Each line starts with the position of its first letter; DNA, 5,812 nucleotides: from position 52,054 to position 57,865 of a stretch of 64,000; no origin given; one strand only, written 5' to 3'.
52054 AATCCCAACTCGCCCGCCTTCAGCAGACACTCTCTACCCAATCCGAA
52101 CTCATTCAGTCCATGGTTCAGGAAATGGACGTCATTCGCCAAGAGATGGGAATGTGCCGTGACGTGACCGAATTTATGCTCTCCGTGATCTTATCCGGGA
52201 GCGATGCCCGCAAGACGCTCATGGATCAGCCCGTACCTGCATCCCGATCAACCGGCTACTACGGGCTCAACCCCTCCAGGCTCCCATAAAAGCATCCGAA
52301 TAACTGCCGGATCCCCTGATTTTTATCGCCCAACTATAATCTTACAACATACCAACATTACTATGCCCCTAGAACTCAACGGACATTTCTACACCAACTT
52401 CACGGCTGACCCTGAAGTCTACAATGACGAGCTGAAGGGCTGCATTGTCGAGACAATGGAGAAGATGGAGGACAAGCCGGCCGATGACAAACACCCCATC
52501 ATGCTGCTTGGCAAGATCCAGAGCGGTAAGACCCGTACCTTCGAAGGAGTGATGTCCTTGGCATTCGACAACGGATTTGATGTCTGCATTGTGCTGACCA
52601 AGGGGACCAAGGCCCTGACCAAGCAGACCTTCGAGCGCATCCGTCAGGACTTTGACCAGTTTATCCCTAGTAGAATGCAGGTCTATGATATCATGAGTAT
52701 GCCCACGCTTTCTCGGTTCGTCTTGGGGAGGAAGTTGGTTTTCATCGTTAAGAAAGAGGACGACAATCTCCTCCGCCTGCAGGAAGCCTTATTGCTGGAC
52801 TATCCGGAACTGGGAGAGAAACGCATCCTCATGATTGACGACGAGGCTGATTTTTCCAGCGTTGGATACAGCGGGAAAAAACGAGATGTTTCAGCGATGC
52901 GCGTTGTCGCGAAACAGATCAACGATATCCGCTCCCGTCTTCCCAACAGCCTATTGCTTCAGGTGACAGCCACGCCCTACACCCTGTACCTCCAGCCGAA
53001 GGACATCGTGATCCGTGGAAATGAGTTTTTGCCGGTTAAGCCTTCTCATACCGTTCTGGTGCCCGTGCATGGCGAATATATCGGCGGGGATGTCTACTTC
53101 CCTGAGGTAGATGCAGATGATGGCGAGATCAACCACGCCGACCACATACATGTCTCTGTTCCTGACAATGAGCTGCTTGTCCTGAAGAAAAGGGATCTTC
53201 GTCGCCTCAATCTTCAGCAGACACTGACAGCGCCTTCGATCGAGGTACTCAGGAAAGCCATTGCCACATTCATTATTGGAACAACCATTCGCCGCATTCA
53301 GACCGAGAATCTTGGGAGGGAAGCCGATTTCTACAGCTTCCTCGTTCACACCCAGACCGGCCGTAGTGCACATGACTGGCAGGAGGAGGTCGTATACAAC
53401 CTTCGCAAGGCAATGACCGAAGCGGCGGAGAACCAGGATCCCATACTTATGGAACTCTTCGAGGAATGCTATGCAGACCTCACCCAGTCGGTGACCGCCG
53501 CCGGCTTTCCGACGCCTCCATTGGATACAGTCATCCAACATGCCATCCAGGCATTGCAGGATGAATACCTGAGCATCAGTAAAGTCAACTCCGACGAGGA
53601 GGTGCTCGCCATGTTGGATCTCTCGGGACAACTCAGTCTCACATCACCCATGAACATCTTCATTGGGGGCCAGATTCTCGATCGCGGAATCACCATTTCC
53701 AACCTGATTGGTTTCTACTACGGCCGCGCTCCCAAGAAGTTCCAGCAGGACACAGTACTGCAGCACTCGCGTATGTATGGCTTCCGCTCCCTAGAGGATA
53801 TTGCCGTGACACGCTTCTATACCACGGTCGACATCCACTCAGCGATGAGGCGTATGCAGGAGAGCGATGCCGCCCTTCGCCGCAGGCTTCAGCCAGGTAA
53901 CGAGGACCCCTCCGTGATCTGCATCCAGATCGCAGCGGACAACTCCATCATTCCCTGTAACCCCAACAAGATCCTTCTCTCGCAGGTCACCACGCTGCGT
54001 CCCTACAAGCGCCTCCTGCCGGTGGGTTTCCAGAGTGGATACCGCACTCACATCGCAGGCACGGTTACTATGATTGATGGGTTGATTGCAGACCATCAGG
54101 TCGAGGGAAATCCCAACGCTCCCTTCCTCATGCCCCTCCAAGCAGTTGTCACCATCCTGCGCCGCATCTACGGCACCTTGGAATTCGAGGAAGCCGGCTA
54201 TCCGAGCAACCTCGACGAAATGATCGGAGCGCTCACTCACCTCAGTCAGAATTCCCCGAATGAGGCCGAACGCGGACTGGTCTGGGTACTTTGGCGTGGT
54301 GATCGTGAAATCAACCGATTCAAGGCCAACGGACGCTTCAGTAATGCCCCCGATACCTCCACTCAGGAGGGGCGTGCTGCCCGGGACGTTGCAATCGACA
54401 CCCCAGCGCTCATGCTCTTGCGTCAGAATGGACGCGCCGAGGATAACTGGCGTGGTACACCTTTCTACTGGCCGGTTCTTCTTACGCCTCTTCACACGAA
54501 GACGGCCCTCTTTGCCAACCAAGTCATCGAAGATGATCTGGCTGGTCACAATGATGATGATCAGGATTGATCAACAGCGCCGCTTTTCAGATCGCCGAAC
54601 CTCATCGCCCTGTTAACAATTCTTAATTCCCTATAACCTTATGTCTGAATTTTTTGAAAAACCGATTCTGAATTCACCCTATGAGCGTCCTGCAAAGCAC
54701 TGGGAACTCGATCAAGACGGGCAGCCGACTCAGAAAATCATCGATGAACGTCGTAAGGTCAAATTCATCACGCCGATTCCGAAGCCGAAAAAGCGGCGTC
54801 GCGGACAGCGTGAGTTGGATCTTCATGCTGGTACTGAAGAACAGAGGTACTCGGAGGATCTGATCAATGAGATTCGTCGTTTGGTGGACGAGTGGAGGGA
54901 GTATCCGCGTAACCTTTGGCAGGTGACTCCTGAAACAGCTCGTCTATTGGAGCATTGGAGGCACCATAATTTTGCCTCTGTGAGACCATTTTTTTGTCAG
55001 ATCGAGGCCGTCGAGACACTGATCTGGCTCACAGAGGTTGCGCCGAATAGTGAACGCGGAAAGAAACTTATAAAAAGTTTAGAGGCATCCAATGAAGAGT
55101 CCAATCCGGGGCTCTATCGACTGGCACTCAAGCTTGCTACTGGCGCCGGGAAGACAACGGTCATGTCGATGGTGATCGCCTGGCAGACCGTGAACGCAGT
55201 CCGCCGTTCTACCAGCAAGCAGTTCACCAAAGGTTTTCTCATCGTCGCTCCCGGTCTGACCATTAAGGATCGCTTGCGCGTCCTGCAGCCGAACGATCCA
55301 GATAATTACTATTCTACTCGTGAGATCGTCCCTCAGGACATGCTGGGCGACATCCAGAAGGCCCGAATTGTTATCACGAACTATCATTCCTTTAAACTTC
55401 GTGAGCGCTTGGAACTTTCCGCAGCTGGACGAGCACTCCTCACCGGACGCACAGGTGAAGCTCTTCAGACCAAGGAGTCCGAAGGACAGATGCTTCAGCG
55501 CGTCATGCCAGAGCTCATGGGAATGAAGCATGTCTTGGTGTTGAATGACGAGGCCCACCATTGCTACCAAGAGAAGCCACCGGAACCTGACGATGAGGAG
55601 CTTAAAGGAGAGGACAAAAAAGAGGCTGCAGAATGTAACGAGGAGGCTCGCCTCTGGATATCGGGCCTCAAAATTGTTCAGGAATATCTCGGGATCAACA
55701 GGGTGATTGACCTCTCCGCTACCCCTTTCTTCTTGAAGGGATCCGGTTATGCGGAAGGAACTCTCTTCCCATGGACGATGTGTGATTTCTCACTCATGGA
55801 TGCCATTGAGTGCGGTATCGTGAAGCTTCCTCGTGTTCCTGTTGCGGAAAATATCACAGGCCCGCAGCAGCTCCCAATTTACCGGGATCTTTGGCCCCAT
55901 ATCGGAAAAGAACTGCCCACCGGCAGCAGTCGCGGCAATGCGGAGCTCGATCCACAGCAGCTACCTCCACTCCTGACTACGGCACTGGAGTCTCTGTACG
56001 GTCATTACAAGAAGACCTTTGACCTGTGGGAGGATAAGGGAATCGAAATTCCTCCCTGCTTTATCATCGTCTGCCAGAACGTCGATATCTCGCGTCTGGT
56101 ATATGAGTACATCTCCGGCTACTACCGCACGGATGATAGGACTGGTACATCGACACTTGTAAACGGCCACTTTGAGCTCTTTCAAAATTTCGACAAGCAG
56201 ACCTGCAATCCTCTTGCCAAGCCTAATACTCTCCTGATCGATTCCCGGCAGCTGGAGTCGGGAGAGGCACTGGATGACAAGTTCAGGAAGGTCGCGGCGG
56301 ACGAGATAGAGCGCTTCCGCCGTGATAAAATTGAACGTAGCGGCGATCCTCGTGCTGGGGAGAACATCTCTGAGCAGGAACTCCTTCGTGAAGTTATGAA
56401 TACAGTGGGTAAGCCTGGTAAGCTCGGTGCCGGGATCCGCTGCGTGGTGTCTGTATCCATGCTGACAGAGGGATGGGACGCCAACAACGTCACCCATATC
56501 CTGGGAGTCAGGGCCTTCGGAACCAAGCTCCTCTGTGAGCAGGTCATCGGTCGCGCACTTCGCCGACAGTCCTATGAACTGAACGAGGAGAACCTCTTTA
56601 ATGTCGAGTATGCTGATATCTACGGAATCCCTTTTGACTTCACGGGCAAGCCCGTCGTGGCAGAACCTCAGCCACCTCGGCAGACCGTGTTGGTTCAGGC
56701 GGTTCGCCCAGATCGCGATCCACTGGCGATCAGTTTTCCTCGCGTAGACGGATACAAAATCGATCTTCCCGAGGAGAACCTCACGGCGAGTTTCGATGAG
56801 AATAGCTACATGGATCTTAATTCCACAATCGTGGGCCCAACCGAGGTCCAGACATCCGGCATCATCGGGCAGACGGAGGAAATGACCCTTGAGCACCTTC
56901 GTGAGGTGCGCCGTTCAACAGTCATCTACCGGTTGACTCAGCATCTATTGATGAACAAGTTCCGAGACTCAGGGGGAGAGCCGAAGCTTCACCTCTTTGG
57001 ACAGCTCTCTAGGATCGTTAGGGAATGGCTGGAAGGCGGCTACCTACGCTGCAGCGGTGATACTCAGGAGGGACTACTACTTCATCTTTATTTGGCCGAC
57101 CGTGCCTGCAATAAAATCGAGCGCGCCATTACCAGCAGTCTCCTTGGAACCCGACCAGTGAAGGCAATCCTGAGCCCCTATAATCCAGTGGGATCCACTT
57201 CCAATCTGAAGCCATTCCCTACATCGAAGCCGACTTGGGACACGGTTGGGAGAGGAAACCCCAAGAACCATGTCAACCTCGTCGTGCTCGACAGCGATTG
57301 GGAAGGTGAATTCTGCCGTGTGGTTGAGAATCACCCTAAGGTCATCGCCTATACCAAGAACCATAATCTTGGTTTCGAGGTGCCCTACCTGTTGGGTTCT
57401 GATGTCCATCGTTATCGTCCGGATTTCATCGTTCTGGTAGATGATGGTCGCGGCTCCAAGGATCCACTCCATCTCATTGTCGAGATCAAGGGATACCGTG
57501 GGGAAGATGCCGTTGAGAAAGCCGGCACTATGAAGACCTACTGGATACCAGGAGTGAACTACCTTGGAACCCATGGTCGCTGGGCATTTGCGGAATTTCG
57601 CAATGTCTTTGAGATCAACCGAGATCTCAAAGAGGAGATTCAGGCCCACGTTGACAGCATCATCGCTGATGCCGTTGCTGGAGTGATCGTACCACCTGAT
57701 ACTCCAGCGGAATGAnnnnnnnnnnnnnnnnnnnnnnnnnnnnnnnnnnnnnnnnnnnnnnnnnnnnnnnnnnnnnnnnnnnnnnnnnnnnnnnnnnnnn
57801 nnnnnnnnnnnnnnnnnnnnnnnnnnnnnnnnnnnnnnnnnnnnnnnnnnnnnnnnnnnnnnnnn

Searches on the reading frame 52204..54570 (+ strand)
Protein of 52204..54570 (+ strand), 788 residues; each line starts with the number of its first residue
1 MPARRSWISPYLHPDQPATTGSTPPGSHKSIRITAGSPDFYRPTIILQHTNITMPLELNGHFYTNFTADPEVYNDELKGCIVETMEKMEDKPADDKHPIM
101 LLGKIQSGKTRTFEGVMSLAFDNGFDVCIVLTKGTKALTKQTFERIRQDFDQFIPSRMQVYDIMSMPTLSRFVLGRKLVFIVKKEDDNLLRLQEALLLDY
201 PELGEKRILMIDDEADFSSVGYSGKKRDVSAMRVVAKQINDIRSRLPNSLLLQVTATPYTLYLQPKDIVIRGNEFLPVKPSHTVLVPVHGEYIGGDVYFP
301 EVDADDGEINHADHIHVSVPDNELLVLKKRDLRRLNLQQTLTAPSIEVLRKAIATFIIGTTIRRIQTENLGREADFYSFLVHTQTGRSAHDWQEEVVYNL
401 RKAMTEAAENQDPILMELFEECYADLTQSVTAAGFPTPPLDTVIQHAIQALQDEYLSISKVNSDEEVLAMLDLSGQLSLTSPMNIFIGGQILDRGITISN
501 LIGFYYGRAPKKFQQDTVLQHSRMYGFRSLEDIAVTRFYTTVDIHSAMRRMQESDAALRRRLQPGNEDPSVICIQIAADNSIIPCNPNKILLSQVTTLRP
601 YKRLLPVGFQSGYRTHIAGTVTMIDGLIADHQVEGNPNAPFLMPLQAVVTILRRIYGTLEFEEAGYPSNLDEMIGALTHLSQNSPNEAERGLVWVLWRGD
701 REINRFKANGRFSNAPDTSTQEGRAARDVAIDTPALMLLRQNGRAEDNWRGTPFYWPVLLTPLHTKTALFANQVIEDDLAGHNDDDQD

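Call 40: search_protein_families(library=pfam, proteins=[window:52204-54570:+], max_evalue=0.001)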
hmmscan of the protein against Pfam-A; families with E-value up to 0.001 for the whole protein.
window:52204-54570:+ (788 aa): 1 family
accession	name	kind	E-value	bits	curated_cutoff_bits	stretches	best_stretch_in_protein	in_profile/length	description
PF10593.14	Z1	-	1.4e-24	87.3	25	1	349-564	2-206/228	Z1 domain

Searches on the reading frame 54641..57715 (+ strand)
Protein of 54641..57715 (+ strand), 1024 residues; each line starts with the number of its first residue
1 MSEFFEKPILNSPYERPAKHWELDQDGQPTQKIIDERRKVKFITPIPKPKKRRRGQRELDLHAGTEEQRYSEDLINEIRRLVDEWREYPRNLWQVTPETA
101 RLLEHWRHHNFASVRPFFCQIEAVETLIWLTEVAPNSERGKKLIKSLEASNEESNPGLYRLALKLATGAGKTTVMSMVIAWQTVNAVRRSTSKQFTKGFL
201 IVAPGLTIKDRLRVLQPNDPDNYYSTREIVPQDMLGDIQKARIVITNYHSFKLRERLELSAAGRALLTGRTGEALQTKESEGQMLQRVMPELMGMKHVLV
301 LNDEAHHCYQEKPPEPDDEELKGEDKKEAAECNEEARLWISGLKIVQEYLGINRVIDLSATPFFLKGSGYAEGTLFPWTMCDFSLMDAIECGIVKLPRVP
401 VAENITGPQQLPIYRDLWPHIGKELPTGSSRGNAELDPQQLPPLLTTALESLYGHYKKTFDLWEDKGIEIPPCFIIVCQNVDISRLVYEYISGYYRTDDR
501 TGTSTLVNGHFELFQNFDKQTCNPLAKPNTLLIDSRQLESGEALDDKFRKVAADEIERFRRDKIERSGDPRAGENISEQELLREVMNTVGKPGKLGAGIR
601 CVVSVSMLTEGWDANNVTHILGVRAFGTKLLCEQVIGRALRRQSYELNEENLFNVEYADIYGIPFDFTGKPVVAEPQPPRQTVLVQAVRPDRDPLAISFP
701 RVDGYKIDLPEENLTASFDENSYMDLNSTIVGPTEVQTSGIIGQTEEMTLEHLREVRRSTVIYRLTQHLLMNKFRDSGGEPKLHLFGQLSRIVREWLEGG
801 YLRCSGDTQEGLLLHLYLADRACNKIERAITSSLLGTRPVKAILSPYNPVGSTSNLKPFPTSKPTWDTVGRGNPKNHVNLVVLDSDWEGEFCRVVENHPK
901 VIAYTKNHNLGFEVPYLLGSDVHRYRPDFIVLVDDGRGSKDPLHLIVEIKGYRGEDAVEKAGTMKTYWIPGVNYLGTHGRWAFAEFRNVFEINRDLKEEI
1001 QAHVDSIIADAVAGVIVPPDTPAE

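Call 40: search_protein_families(library=pfam, proteins=[window:54641-57715:+], max_evalue=0.001)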
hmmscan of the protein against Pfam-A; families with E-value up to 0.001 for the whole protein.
window:54641-57715:+ (1024 aa): 2 families
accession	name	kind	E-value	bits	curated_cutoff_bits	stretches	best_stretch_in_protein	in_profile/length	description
PF04851.21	ResIII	-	2.5e-10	40.9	22.5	1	120-363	8-163/164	Type III restriction enzyme, res subunit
PF19778.5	RE_endonuc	-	9.8e-05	22.6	23.4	1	879-965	6-86/108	Endonuclease domain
